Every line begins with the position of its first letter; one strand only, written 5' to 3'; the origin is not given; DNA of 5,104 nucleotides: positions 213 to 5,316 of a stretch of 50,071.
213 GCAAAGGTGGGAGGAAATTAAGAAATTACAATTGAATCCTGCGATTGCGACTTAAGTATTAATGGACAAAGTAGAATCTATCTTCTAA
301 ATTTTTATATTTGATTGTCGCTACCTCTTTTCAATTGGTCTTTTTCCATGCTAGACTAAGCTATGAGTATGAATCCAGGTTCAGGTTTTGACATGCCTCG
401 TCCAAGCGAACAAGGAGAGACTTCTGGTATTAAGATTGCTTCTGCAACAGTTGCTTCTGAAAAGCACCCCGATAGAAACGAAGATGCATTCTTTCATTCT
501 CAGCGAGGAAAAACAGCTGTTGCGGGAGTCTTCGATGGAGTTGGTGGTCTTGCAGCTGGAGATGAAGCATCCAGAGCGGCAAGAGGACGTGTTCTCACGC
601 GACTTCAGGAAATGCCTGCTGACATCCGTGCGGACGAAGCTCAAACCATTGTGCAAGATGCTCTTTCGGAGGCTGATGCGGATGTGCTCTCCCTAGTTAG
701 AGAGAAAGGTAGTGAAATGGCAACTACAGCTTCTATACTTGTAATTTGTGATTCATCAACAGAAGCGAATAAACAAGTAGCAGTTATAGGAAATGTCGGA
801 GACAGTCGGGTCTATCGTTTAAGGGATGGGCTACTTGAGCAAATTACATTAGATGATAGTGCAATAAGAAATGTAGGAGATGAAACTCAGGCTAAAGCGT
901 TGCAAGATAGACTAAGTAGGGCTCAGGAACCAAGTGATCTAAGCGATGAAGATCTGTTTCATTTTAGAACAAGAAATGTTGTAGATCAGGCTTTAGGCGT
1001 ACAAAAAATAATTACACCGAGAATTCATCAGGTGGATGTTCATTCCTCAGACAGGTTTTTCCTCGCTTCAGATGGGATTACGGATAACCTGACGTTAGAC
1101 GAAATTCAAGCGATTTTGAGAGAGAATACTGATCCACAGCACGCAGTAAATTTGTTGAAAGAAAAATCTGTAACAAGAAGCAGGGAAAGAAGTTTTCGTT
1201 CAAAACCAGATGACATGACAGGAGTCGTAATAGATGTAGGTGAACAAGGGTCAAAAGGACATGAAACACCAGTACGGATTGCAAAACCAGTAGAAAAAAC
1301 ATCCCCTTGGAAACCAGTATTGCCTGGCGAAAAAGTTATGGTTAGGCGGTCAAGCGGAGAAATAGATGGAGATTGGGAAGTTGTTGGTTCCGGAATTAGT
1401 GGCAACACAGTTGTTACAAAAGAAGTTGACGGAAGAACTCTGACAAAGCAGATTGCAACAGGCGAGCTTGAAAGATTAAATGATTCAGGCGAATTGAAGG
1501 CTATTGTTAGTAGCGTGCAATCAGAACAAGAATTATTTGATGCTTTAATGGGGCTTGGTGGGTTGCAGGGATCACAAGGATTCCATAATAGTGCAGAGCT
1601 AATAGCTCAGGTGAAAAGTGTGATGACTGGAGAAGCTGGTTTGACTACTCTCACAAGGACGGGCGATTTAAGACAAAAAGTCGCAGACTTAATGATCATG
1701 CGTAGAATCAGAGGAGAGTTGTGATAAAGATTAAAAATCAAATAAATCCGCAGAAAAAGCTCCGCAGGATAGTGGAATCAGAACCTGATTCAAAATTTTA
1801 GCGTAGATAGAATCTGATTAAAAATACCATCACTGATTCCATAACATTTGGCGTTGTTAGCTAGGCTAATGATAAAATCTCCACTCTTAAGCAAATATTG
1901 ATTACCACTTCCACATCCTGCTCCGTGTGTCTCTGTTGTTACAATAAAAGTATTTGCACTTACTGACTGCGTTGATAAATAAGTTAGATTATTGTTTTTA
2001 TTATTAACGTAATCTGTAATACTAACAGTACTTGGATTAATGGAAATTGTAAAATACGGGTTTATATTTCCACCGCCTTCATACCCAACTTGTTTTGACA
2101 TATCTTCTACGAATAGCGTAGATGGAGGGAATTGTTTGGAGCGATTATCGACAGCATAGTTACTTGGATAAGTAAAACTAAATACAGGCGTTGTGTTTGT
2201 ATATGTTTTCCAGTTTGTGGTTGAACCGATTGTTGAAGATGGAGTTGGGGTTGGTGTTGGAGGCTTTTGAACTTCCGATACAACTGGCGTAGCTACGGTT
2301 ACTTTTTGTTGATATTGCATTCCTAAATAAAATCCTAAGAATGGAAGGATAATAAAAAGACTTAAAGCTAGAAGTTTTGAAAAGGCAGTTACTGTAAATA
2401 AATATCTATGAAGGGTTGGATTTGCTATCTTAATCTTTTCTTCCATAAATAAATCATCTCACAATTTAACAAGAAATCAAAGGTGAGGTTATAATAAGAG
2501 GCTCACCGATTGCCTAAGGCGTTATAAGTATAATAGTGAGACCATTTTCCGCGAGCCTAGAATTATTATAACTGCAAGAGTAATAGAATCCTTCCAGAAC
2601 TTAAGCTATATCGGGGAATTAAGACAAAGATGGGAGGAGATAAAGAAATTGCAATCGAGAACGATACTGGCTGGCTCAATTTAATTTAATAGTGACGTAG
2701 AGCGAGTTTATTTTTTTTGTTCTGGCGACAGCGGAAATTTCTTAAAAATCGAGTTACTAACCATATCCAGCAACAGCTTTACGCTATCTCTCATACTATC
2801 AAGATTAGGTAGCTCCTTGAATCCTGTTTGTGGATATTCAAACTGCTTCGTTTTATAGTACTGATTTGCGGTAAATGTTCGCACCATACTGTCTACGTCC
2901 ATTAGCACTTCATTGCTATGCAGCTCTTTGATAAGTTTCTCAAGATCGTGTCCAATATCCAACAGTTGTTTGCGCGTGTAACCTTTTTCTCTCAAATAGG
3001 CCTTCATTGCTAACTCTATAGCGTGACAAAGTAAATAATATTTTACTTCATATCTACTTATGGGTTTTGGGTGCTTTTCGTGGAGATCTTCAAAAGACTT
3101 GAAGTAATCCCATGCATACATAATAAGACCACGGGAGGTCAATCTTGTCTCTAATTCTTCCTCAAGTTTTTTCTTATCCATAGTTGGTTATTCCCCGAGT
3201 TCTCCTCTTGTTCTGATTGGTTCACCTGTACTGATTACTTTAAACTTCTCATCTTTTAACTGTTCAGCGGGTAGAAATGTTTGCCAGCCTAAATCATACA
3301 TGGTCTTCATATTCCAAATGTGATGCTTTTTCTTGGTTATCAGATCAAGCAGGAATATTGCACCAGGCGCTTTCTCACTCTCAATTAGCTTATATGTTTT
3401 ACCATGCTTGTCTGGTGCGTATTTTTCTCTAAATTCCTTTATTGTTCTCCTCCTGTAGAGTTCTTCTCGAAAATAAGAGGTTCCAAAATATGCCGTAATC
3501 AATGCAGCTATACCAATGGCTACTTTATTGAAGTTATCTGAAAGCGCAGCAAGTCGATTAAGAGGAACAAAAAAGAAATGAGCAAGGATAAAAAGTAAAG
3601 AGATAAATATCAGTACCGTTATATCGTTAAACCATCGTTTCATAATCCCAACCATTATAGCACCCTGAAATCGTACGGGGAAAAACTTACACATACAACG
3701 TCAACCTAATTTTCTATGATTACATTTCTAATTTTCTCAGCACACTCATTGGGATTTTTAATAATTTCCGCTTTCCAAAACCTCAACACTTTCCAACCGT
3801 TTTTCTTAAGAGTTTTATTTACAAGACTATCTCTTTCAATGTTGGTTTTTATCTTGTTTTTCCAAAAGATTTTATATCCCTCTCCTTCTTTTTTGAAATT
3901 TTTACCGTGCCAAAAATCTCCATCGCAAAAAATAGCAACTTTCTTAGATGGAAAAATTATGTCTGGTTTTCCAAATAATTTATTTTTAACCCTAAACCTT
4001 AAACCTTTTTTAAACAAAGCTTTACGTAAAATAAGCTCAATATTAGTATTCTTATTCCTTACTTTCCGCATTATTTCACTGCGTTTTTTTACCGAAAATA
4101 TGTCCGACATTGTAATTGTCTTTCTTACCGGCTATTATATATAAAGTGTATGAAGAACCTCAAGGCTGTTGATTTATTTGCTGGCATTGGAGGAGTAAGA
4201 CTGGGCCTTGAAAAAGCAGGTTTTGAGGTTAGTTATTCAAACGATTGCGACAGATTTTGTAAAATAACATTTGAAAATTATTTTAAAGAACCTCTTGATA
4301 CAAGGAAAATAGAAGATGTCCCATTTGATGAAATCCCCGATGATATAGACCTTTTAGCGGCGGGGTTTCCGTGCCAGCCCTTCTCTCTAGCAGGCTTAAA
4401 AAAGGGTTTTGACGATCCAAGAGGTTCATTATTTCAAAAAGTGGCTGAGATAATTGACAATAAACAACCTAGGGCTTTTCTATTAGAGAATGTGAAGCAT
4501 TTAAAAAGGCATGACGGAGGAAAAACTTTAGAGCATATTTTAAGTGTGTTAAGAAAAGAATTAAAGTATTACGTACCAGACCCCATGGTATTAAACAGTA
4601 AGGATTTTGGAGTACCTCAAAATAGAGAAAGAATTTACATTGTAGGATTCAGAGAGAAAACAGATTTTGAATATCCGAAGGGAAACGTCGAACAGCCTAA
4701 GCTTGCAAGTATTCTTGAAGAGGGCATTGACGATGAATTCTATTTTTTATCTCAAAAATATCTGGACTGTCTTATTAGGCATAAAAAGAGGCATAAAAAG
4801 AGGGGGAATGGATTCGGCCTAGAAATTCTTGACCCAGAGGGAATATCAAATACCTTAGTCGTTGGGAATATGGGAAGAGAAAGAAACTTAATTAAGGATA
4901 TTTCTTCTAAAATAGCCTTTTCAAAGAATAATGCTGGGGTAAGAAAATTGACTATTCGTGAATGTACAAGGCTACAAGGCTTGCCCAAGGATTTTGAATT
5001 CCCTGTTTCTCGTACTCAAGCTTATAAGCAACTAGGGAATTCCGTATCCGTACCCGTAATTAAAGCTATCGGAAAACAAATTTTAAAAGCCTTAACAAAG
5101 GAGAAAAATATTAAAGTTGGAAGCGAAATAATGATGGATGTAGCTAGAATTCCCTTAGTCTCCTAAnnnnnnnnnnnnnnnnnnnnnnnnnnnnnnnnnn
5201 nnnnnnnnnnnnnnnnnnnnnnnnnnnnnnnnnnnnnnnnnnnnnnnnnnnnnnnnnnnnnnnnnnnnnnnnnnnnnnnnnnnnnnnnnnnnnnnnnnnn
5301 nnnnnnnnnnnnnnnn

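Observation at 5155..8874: GHKL-ATPase-led operon of unassignable proteins, convergent on dcm-vsr: candidate uncharacterised restriction/defence system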

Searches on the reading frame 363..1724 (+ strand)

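Call 84: search_protein_families(library=pfam, proteins=[window:363-1724:+], max_evalue=0.001)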
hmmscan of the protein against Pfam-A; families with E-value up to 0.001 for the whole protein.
window:363-1724:+ (453 aa): 3 families
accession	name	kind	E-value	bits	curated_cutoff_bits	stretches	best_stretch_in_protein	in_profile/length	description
PF13672.11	PP2C_2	-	5.3e-12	46.2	24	1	37-244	10-179/209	Protein phosphatase 2C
PF00481.26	PP2C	-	3.5e-07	30.6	20.3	0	46-151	29-125/255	Protein phosphatase 2C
PF07228.17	SpoIIE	-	0.00058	20.3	25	0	210-292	104-191/192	Stage II sporulation protein E (SpoIIE)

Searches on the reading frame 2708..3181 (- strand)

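Call 3: search_protein_families(library=pfam, proteins=[window:2708-3181:-], max_evalue=0.1)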
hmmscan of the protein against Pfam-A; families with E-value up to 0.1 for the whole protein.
window:2708-3181:- (157 aa): 3 families
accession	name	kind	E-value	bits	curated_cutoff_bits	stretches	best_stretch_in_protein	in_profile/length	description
PF05168.19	HEPN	-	0.00011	22.7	22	1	20-112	5-93/117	HEPN domain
PF23078.2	HTH_CHD6-9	-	0.016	15.5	27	0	21-54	48-81/105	Chromodomain-helicase-DNA-binding protein 6-9, tri-helical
PF04652.21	Vta1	-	0.078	13.4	26.8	0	46-96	19-70/145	Vta1 like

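Call 4: search_protein_families(library=padloc, proteins=[window:2708-3181:-], max_evalue=0.1)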
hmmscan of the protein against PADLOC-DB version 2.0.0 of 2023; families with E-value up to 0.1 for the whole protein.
window:2708-3181:- (157 aa): 0 families

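Call 5: search_protein_families(library=ncbifam, proteins=[window:2708-3181:-], max_evalue=0.1)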
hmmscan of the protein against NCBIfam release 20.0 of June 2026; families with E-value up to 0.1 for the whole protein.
window:2708-3181:- (157 aa): 2 families
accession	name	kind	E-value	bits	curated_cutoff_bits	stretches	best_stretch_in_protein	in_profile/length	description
NF005548.0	PRK07208.1-4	equivalog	0.055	12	389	1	90-138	71-118/488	hypothetical protein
NF008246.0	PRK11022.1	equivalog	0.094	11.8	541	0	71-137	205-270/326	dipeptide ABC transporter ATP-binding protein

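Call 101: search_protein_families(library=phrogs, proteins=[window:2708-3181:-], max_evalue=0.001)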
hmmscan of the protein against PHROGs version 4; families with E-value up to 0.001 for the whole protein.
window:2708-3181:- (157 aa): 0 families

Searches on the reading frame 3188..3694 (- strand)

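Call 3: search_protein_families(library=pfam, proteins=[window:3188-3694:-], max_evalue=0.1)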
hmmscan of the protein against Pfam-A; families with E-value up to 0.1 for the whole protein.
window:3188-3694:- (168 aa): 3 families
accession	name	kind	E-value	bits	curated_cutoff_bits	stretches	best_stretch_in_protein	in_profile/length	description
PF17370.7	DUF5392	-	0.0074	16.8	25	1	29-108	31-109/139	Family of unknown function (DUF5392)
PF02517.21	Rce1-like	-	0.03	15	22.4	1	9-76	23-76/93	Type II CAAX prenyl endopeptidase Rce1-like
PF03169.20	OPT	-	0.078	12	25.8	0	12-70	368-423/623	OPT oligopeptide transporter protein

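Call 4: search_protein_families(library=padloc, proteins=[window:3188-3694:-], max_evalue=0.1)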
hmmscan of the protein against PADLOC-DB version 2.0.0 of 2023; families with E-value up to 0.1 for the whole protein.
window:3188-3694:- (168 aa): 0 families

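Call 5: search_protein_families(library=ncbifam, proteins=[window:3188-3694:-], max_evalue=0.1)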
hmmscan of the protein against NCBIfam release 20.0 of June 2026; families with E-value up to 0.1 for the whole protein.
window:3188-3694:- (168 aa): 2 families
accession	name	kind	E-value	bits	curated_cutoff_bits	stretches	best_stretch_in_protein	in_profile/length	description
NF041646.1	VC0807_fam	subfamily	0.027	14.1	65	1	18-82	49-113/189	VC0807 family protein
NF041635.1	STM3941_fam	subfamily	0.045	13.6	40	1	26-82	6-59/157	STM3941 family protein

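Call 101: search_protein_families(library=phrogs, proteins=[window:3188-3694:-], max_evalue=0.001)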
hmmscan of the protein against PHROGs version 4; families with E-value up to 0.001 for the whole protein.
window:3188-3694:- (168 aa): 0 families

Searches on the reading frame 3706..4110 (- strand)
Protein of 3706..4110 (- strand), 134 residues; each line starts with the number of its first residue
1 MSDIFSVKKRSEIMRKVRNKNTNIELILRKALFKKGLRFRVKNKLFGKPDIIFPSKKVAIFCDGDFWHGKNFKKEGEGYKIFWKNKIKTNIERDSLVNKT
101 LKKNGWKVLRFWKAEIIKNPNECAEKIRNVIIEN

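Call 3: search_protein_families(library=pfam, proteins=[window:3706-4110:-], max_evalue=0.1)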
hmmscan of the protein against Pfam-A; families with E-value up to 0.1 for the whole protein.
window:3706-4110:- (134 aa): 3 families
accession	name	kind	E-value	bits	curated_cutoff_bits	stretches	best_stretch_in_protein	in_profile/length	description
PF03852.21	Vsr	-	4e-26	91.1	27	1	2-73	1-73/74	DNA mismatch endonuclease Vsr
PF18741.7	MTES_1575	-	5.4e-09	36.5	38.2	1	87-131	52-96/96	REase_MTES_1575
PF04480.18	DUF559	-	1.9e-07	31.3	20.6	1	91-130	68-107/109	Protein of unknown function (DUF559)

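Call 4: search_protein_families(library=padloc, proteins=[window:3706-4110:-], max_evalue=0.1)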
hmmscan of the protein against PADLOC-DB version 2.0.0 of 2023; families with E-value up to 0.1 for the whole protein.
window:3706-4110:- (134 aa): 3 families
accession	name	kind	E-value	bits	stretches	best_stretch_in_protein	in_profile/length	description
PDLC03397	Vsr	-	1.1e-16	59.3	1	1-116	1-119/156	Type II nicking endonuclease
PDLC05009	PDC-S37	-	0.00038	16.3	1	89-131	1296-1338/1550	-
PDLC02194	Hhe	-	0.0042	12.3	1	87-127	1736-1776/1911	-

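Call 5: search_protein_families(library=ncbifam, proteins=[window:3706-4110:-], max_evalue=0.1)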
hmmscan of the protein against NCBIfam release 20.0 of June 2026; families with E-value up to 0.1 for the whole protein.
window:3706-4110:- (134 aa): 3 families
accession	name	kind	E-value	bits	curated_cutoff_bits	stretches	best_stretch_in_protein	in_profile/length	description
TIGR00632.1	vsr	subfamily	2.3e-36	124.7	97.85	1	1-115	1-119/119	DNA mismatch endonuclease Vsr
NF058533.1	antiphage_ProA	equivalog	0.00026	18.5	1500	1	87-131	1659-1703/1903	anti-phage protein ProA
NF007294.0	PRK09767.1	equivalog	0.0012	18.9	218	1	94-129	73-108/117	DUF559 domain-containing protein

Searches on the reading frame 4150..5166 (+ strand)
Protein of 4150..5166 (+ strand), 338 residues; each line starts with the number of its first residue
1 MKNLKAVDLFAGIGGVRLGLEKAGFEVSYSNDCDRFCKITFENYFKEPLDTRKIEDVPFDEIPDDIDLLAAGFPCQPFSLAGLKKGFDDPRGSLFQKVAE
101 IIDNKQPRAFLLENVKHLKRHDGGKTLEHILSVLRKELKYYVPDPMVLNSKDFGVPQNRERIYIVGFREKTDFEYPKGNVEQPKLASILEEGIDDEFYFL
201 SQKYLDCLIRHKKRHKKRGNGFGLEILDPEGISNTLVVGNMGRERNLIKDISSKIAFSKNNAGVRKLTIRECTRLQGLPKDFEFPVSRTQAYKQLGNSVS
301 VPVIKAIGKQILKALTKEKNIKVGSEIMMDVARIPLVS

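Call 3: search_protein_families(library=pfam, proteins=[window:4150-5166:+], max_evalue=0.1)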
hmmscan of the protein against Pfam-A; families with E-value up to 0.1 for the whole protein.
window:4150-5166:+ (338 aa): 1 family
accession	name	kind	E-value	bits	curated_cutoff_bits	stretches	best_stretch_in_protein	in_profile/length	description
PF00145.23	DNA_methylase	-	9.6e-89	298.4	22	1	5-313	2-324/324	C-5 cytosine-specific DNA methylase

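Call 4: search_protein_families(library=padloc, proteins=[window:4150-5166:+], max_evalue=0.1)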
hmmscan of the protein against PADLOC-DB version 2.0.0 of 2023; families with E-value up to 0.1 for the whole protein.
window:4150-5166:+ (338 aa): 63 families (the best 25 are shown)
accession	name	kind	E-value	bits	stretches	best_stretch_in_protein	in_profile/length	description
PDLC03272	MTase_II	-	2.4e-106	354.3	1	1-322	72-397/407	Type II methyltransferase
PDLC02653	DrmMII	-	6.8e-94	312.5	1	3-323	4-321/333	DrmMII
PDLC03361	MTase_II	-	9.1e-81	270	1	3-320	86-442/455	Type II methyltransferase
PDLC03378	MTase_II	-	1.3e-68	229.8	2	3-193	2-195/344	Type II methyltransferase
PDLC00026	DruM2|DruM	-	8.9e-60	201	1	2-320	3-323/336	DNA cytosine methylase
PDLC03716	oMTase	-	2.7e-56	189.2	1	2-316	37-340/349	orphan methyltransferase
PDLC03234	MTase_II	-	1.2e-55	187.3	2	2-195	3-201/375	Type II methyltransferase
PDLC03326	MTase_II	-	1.5e-53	180.4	2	2-179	3-188/412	Type II methyltransferase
PDLC03217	MTase_II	-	8.2e-53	177.9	1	2-315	383-701/703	Type II methyltransferase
PDLC03242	MTase_II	-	1.9e-52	176.6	1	4-310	101-394/409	Type II methyltransferase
PDLC00033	DruM2|DruM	-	3.4e-47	159.5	2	2-181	20-206/368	DNA cytosine methylase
PDLC00027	DruM2|DruM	-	2.7e-46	156.6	2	2-178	10-184/361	DNA cytosine methylase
PDLC03733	oMTase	-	1.7e-45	153.7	1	5-311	92-454/476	orphan methyltransferase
PDLC03307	MTase_II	-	3.9e-45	152.7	3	4-131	1-127/382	Type II methyltransferase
PDLC03269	MTase_II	-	1.9e-43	147.2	2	1-190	1-191/437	Type II methyltransferase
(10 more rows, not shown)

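Call 5: search_protein_families(library=ncbifam, proteins=[window:4150-5166:+], max_evalue=0.1)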
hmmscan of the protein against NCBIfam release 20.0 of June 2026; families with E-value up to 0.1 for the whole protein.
window:4150-5166:+ (338 aa): 2 families
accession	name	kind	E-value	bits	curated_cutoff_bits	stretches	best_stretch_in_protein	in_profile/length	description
TIGR00675.1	dcm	superfamily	1.3e-84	284.7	100.65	1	7-311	2-329/329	DNA (cytosine-5-)-methyltransferase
NF007772.0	PRK10458.1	subfamily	3.9e-52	177.4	710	2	61-316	166-457/472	DNA cytosine methylase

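Call 104: search_solved_structures(query=window:4150-5166:+, max_evalue=1e-10)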
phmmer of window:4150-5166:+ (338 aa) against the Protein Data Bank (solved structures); distinct sequences matched with E-value up to 1e-10: 34.
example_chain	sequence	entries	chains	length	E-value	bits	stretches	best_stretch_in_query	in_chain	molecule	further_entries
1svu_A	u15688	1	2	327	5.9e-50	173.4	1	3-312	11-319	Modification methylase HhaI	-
10mh_A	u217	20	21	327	6.6e-50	173.2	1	3-312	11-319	PROTEIN (CYTOSINE-SPECIFIC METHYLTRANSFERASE HHAI) | HaeIII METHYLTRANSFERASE | Modification methylase HhaI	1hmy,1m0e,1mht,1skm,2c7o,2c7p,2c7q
1fjx_A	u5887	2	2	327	6.9e-50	173.1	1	3-312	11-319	HHAI DNA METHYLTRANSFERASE | MODIFICATION METHYLASE HHAI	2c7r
2i9k_A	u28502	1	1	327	8.8e-50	172.8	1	3-312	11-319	Modification methylase HhaI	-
2uyh_A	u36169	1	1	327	1e-49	172.6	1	3-312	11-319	MODIFICATION METHYLASE HHAI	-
2zcj_A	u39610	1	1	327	1.7e-49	171.9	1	3-312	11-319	Modification methylase HhaI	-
2uyc_A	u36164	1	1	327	3.3e-49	170.9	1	3-312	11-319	MODIFICATION METHYLASE HHAI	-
2uz4_A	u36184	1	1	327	3.3e-49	170.9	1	3-312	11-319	MODIFICATION METHYLASE HHAI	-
2z6u_A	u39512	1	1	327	4.4e-49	170.5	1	3-312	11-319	Modification methylase HhaI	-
2z6q_A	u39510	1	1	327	4.5e-49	170.5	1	3-312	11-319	Modification methylase HhaI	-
2z6a_A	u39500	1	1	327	1.2e-48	169.1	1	3-312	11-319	Modification methylase HhaI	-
3lx6_A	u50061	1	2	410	1.8e-42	148.7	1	5-311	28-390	Cytosine-specific methyltransferase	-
3me5_A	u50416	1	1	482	3.6e-42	147.8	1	5-311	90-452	Cytosine-specific methyltransferase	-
1dct_A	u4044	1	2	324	7.1e-36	127.1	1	6-175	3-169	PROTEIN (MODIFICATION METHYLASE HAEIII)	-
3ubt_Y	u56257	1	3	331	8.9e-35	123.5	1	6-175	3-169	Modification methylase HaeIII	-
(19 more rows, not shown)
